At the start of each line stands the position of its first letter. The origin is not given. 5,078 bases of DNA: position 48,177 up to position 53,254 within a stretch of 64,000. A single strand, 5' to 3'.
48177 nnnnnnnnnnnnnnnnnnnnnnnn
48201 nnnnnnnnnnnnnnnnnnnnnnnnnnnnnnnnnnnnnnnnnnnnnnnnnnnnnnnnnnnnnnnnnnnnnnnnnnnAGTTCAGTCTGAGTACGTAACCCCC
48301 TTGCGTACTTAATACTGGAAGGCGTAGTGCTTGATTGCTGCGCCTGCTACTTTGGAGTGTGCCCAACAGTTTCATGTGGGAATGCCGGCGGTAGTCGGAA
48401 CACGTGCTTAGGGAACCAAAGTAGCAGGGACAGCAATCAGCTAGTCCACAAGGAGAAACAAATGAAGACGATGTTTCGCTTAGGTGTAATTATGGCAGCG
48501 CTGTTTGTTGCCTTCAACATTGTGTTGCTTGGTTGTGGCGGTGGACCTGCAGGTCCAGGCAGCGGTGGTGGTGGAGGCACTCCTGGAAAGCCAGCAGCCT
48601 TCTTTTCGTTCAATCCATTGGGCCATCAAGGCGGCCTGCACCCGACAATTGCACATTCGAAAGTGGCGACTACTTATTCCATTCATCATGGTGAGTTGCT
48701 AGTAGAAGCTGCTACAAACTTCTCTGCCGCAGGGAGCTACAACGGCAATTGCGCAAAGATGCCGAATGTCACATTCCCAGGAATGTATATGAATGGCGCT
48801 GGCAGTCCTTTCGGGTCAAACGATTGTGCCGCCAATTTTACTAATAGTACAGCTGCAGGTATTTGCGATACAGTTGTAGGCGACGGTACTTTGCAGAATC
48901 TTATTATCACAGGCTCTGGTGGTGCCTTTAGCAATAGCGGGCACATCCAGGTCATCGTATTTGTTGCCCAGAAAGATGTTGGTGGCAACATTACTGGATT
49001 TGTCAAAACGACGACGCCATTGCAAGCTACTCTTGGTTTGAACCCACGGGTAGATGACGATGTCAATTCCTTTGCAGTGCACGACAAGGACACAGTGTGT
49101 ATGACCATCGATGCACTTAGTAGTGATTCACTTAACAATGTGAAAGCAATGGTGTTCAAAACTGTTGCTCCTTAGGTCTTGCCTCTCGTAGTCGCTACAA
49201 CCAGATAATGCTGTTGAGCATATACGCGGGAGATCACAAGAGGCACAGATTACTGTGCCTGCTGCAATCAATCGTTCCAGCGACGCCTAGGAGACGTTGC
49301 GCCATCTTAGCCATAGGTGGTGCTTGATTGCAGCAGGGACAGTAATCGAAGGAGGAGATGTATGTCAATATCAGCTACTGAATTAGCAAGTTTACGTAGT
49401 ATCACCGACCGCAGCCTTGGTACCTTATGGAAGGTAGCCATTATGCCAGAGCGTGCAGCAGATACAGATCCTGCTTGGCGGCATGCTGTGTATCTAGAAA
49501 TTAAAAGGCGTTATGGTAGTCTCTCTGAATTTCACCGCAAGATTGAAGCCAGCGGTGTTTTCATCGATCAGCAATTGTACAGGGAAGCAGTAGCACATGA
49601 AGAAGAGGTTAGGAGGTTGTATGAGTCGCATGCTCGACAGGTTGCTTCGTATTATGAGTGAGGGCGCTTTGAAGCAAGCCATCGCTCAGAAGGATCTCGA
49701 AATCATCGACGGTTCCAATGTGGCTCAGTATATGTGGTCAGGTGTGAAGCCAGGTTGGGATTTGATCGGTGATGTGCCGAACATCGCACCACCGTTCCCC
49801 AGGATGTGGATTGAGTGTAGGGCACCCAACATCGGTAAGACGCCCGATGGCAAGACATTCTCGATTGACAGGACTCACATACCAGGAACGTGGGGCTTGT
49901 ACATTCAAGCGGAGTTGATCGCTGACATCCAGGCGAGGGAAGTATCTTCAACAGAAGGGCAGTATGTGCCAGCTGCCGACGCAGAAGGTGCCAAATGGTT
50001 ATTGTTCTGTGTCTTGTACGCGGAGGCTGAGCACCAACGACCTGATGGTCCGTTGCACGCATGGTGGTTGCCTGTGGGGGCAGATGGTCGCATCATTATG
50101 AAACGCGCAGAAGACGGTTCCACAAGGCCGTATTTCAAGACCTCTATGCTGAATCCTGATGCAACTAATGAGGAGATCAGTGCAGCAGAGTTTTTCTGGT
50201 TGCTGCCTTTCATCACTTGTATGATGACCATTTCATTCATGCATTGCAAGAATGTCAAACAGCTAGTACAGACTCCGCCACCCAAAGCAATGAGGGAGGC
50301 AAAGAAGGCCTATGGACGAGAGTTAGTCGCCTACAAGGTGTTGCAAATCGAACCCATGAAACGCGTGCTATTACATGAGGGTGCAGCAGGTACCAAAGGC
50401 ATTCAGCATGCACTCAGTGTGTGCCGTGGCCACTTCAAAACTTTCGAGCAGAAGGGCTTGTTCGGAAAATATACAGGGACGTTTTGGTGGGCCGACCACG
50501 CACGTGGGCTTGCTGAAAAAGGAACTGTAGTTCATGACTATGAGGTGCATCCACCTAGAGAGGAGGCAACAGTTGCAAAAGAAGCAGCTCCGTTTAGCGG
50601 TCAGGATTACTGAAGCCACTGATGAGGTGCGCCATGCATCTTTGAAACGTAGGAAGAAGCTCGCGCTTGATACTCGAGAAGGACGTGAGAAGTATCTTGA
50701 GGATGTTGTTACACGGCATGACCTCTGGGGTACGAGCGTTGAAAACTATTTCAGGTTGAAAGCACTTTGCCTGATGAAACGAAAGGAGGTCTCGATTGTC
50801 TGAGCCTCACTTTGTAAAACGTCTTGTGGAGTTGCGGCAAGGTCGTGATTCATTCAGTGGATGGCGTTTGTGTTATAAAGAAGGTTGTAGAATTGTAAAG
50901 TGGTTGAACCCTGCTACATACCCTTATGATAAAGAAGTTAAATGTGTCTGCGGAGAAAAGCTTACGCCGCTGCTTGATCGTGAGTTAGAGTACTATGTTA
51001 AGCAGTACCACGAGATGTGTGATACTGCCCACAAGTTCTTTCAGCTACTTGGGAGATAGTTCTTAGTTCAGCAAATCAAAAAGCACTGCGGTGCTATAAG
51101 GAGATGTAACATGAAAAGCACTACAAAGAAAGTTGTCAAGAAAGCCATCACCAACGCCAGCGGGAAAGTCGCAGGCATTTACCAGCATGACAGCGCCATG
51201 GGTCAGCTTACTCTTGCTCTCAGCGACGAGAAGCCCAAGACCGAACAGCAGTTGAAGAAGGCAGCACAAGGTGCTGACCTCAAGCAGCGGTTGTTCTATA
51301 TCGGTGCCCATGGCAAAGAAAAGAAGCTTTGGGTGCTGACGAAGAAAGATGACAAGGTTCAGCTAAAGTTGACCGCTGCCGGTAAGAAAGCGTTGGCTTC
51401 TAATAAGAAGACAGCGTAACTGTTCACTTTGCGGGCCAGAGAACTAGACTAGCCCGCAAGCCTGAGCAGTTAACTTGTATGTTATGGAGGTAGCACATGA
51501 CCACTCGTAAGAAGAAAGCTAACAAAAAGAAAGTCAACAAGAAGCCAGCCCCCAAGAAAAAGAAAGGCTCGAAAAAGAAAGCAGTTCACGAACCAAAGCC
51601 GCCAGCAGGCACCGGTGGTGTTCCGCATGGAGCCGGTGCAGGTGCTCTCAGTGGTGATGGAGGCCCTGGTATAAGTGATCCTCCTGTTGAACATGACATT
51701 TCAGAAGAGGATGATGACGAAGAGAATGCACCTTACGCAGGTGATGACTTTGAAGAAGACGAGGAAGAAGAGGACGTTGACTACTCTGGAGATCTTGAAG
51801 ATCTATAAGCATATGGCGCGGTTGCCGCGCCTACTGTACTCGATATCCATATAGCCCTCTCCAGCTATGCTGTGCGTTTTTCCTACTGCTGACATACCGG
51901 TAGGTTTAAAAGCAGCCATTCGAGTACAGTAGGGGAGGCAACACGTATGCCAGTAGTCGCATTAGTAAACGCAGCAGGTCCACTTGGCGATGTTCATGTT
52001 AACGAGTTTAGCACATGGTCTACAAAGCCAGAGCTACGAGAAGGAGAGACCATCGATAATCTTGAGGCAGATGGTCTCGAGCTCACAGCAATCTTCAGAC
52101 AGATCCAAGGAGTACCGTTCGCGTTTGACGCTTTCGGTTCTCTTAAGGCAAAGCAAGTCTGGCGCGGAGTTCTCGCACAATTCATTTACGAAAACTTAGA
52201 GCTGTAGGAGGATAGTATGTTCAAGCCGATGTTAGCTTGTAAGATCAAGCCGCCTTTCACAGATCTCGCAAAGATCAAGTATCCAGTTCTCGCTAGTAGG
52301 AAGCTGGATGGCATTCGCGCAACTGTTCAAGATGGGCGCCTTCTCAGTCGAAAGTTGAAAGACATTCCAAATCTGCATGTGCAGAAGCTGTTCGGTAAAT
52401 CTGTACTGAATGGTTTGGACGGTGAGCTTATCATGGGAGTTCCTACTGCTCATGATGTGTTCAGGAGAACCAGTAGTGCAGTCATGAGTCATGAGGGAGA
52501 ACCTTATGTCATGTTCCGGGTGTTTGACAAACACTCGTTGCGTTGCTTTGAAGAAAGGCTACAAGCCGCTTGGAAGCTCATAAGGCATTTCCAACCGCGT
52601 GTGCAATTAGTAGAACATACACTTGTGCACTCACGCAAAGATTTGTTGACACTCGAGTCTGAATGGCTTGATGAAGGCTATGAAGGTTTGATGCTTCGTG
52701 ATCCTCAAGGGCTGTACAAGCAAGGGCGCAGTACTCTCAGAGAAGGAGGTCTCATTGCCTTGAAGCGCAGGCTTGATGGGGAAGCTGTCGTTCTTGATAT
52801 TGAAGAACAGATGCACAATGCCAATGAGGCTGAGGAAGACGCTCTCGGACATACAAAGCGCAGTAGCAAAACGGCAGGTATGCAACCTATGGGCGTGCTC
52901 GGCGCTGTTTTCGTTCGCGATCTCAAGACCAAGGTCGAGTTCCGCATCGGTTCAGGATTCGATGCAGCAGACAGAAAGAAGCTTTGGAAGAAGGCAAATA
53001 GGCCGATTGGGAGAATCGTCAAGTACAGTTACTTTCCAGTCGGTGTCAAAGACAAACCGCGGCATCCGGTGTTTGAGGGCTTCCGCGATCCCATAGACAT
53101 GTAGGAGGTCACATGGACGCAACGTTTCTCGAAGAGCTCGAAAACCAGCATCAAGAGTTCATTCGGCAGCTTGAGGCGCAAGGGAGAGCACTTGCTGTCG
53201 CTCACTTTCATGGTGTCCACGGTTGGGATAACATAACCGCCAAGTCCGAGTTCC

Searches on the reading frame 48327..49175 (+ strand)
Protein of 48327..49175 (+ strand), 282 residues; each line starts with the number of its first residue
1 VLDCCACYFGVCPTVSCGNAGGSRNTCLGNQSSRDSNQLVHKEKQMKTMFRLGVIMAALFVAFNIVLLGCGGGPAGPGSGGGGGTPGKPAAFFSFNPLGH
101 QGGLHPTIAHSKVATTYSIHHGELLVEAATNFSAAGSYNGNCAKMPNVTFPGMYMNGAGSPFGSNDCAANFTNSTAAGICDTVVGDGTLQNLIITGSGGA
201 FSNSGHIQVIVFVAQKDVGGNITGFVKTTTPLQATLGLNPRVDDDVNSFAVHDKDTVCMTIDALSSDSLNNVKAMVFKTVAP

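Call 77: search_protein_families(library=ncbifam, proteins=[window:48327-49175:+], max_evalue=0.01)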
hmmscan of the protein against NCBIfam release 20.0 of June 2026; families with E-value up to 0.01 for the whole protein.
window:48327-49175:+ (282 aa): 1 family
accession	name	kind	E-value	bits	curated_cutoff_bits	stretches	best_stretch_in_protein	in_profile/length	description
NF058595.1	invert_tail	domain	0.0022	18.3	37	1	47-86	49-87/113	lipo-invert putative C-terminal anchoring domain-containing protein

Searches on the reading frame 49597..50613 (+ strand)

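Call 33: search_protein_families(library=pfam, proteins=[window:49597-50613:+], max_evalue=0.01)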
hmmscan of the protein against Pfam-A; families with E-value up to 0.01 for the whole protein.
window:49597-50613:+ (338 aa): 0 families

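Call 78: search_protein_families(library=phrogs, proteins=[window:49597-50613:+], max_evalue=0.01)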
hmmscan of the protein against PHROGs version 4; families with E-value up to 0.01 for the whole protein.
window:49597-50613:+ (338 aa): 1 family
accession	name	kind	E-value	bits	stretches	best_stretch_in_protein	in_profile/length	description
phrog_20769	-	unknown function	1.5e-20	74.5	2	208-318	202-315/318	-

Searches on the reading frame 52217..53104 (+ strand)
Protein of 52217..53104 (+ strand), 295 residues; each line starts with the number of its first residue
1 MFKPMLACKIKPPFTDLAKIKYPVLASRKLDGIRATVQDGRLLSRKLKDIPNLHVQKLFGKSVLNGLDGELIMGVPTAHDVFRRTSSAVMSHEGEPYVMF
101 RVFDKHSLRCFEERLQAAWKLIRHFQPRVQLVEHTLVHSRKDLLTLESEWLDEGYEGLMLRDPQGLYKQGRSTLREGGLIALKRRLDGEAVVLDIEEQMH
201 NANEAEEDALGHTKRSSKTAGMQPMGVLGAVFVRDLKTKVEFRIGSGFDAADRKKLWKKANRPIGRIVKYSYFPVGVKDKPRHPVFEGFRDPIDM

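Call 78: search_protein_families(library=phrogs, proteins=[window:52217-53104:+], max_evalue=0.01)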
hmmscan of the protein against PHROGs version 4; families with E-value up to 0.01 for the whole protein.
window:52217-53104:+ (295 aa): 1 family
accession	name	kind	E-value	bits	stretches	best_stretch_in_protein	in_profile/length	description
phrog_114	-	DNA, RNA and nucleotide metabolism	7.5e-62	210.8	1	2-293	221-501/634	ATP-dependent DNA ligase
